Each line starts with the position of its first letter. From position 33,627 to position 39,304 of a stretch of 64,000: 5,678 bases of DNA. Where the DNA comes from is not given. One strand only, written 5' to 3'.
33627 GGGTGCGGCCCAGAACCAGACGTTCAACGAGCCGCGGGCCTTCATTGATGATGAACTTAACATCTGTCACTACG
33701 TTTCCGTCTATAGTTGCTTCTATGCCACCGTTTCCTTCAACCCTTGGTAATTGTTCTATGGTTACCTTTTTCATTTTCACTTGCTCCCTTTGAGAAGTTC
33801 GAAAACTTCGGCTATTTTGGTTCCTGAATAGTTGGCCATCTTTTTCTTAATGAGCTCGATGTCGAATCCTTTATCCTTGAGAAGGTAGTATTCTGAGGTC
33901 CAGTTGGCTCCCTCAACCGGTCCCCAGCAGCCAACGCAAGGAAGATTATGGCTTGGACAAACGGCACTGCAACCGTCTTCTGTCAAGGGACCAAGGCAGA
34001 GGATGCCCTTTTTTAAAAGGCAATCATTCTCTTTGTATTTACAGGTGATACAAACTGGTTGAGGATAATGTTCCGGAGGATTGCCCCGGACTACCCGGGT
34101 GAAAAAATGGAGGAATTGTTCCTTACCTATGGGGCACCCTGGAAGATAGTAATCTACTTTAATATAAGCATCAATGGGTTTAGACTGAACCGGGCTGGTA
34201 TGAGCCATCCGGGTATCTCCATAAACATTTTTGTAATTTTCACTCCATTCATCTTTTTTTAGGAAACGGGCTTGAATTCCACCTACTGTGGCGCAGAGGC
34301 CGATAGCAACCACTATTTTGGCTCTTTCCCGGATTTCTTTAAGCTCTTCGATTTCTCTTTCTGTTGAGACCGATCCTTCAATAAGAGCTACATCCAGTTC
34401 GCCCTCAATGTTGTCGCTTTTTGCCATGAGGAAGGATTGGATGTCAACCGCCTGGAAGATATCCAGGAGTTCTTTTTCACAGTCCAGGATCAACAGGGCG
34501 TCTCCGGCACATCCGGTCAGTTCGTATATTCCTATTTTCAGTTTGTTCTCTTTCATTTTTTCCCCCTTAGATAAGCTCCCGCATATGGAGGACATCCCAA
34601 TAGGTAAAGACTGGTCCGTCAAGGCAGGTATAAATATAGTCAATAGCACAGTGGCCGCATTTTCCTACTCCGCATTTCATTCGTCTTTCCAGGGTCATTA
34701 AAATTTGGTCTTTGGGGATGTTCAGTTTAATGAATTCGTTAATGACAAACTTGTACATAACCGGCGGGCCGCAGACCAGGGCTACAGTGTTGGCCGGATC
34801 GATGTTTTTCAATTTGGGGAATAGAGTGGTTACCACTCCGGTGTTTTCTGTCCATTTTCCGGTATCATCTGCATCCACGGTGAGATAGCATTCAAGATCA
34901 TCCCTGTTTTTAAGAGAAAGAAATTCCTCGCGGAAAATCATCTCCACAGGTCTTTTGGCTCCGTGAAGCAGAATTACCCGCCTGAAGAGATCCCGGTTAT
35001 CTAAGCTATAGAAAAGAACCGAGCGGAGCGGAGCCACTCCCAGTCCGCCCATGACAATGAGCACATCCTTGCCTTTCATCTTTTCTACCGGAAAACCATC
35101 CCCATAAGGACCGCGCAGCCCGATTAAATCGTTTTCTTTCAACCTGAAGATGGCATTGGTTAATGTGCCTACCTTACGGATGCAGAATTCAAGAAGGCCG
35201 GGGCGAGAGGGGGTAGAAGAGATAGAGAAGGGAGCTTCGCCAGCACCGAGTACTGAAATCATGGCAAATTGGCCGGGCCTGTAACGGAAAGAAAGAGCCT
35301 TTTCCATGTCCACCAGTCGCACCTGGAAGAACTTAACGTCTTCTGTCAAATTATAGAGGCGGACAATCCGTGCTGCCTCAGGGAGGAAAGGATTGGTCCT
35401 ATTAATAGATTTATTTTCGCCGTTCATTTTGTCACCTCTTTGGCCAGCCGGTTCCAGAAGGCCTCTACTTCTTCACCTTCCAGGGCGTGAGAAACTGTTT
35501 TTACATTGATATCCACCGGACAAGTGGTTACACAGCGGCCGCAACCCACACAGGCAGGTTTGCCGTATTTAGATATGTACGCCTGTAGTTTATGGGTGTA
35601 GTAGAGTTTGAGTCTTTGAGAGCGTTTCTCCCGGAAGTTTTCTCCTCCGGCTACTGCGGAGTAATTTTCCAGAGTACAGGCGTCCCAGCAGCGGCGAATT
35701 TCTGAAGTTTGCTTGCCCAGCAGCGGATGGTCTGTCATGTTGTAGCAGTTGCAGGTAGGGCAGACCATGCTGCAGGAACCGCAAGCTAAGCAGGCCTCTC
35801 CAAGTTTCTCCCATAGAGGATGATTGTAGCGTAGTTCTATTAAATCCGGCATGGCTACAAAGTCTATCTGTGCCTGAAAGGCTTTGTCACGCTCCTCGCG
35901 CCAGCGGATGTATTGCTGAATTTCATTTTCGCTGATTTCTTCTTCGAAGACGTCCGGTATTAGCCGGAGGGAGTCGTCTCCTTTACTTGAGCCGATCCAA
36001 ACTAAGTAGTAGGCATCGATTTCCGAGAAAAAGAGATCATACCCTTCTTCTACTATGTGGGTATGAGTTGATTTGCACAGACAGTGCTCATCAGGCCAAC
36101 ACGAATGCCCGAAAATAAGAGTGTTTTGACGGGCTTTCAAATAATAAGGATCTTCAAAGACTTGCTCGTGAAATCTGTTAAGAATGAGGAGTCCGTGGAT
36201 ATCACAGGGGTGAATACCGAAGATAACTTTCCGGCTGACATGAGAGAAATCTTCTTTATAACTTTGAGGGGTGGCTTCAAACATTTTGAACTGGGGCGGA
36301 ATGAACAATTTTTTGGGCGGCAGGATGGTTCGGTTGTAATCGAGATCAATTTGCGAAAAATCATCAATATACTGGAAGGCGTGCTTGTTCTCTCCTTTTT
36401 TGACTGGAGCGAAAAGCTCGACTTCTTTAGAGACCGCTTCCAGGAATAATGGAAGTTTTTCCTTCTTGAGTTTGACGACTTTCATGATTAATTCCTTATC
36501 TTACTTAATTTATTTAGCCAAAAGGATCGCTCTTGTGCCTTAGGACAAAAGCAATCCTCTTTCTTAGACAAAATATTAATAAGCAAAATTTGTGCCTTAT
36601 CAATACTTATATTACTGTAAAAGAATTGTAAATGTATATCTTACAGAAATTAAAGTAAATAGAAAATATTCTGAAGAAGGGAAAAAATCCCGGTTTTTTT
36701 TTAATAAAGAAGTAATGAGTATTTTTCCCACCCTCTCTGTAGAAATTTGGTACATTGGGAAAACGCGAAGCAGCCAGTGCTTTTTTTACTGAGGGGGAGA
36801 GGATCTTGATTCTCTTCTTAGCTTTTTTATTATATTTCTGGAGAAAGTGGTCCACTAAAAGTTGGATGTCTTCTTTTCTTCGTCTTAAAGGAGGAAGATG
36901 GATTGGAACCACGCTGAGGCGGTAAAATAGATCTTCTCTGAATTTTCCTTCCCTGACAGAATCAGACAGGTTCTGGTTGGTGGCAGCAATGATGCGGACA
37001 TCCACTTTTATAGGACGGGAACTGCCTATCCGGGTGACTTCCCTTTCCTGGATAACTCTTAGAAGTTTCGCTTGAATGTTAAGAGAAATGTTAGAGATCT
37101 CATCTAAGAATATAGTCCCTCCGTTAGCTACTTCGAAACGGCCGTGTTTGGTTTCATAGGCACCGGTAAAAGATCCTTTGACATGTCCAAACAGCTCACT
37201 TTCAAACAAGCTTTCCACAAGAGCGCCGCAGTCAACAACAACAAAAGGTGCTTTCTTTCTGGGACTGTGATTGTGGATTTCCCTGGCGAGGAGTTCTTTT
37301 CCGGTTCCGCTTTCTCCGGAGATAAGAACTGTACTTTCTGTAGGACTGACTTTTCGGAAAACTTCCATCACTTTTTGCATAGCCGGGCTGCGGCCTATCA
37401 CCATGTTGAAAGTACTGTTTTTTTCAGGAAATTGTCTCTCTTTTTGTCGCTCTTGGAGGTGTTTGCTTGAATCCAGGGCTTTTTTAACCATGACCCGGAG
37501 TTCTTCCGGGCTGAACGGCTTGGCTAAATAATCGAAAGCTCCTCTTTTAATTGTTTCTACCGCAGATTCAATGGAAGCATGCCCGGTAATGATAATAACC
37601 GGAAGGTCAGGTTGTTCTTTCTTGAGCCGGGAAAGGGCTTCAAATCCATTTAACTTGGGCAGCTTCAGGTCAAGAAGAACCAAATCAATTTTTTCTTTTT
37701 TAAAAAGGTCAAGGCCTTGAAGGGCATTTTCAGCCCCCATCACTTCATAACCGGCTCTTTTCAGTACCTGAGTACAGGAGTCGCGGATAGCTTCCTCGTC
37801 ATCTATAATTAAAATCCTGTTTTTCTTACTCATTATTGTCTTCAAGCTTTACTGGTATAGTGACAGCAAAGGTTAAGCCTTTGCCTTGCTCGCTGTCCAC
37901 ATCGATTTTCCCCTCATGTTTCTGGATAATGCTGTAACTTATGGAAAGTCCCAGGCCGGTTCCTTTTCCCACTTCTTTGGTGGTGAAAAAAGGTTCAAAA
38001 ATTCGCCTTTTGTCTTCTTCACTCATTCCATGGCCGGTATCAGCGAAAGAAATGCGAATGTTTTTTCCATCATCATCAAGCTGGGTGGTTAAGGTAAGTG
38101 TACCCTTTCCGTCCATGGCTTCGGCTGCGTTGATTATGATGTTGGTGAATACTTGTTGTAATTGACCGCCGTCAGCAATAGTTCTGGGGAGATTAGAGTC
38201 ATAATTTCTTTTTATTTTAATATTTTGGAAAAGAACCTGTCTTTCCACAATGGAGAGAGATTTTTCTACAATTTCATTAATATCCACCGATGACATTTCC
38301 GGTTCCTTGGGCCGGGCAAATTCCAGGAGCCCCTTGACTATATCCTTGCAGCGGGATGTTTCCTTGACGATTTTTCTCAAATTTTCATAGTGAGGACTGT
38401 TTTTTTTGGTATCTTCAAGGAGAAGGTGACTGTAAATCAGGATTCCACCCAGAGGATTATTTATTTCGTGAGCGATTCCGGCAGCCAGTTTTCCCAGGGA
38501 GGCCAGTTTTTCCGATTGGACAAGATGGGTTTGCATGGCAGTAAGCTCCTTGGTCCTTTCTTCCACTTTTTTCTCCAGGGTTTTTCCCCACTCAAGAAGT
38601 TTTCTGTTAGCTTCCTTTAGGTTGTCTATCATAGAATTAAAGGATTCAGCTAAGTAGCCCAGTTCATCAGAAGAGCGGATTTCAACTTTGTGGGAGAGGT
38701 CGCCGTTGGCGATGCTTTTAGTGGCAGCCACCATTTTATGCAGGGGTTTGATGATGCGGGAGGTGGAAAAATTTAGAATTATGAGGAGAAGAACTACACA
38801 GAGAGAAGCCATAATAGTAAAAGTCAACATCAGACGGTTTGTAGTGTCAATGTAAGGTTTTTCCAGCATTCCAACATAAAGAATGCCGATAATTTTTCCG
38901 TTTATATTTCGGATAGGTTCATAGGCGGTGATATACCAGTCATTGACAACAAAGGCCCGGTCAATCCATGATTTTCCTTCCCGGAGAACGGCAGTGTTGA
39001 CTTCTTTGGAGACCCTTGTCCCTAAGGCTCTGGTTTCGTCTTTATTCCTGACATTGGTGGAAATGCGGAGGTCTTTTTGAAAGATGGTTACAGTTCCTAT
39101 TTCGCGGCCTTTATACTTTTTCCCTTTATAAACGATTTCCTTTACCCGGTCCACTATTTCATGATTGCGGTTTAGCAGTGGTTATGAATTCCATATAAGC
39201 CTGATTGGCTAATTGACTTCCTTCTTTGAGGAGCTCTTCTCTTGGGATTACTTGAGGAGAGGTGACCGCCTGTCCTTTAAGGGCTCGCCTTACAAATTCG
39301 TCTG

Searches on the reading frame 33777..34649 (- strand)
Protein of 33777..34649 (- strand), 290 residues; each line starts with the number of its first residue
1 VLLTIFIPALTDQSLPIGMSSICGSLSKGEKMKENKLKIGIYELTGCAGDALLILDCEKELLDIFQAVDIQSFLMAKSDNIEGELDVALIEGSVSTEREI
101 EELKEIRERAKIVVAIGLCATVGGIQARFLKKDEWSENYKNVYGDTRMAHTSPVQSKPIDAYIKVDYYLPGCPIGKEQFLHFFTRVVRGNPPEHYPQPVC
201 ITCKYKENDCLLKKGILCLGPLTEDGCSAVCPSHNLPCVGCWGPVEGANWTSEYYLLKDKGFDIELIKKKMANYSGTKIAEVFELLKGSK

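Call 64: search_protein_families(library=pfam, proteins=[window:33777-34649:-], max_evalue=0.00001)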
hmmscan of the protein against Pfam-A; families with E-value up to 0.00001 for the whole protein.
window:33777-34649:- (290 aa): 1 family
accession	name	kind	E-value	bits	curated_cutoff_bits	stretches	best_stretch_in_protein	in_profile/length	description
PF01058.29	Oxidored_q6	-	1.6e-25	89.8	27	1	47-184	1-126/128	NADH ubiquinone oxidoreductase, 20 Kd subunit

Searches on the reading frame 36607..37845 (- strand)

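Call 8: search_protein_families(library=pfam, proteins=[window:36607-37845:-])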
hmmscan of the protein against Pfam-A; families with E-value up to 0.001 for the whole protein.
window:36607-37845:- (412 aa): 9 families
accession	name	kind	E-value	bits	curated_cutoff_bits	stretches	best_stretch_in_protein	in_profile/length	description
PF00158.32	Sigma54_activat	-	1e-72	243.7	20.2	1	149-316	1-168/168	Sigma-54 interaction domain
PF00072.30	Response_reg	-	8.7e-34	116.5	30.2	1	11-120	1-110/111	Response regulator receiver domain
PF14532.12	Sigma54_activ_2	-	4e-21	76.1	25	1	150-320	1-138/138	Sigma-54 interaction domain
PF25601.1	AAA_lid_14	-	4.5e-10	39.6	27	1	321-363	1-43/87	AAA+ ATPase lid domain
PF07728.20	AAA_5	-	8.1e-10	39.3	22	1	173-292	2-124/139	AAA domain (dynein-related subfamily)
PF00004.35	AAA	-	1.4e-08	35.7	21.2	1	173-298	1-115/131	ATPase family associated with various cellular activities (AAA)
PF07724.20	AAA_2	-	2e-08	34.9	27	1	170-298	3-132/166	AAA domain (Cdc48 subfamily)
PF13191.12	AAA_16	-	1.1e-06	29.7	32.6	1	149-223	2-83/167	AAA ATPase domain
PF01078.27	Mg_chelatase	-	0.00054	19.8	20.3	0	228-291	93-158/207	Magnesium chelatase, subunit ChlI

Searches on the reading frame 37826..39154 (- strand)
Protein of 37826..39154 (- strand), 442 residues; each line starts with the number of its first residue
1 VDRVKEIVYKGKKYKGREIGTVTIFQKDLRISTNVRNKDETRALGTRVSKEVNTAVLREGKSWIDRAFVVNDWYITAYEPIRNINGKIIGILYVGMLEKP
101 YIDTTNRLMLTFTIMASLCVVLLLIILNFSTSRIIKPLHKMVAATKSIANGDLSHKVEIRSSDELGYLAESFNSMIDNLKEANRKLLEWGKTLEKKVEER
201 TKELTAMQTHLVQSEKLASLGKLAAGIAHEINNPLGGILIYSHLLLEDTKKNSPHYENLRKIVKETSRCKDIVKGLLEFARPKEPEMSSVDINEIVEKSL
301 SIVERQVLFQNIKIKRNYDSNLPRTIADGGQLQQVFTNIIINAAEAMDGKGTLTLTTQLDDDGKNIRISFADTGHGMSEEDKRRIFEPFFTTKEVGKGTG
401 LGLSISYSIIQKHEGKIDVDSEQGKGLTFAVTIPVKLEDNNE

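Call 8: search_protein_families(library=pfam, proteins=[window:37826-39154:-])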
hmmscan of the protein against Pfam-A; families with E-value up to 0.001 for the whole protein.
window:37826-39154:- (442 aa): 7 families
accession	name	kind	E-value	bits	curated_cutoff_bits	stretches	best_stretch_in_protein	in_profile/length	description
PF17202.10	sCache_3_3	-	1.1e-31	109.8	28.8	1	16-105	18-104/107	Single cache domain 3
PF02518.31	HATPase_c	-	4.3e-25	88.7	26.4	1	328-436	2-110/111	Histidine kinase-, DNA gyrase B-, and HSP90-like ATPase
PF17201.10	Cache_3-Cache_2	-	9e-25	88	27.7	1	20-114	100-200/299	Cache 3/Cache 2 fusion domain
PF00672.30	HAMP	-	3e-16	59.9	25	1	131-181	3-53/53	HAMP domain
PF00512.31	HisKA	-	2.9e-14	53.3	26.9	1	220-283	2-64/66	His Kinase A (phospho-acceptor) domain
PF17203.10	sCache_3_2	-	1.8e-07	31.8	28.4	1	12-99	48-129/140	Single cache domain 3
PF14501.12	HATPase_c_5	-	6.1e-05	23.3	22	1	332-433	6-101/102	GHKL domain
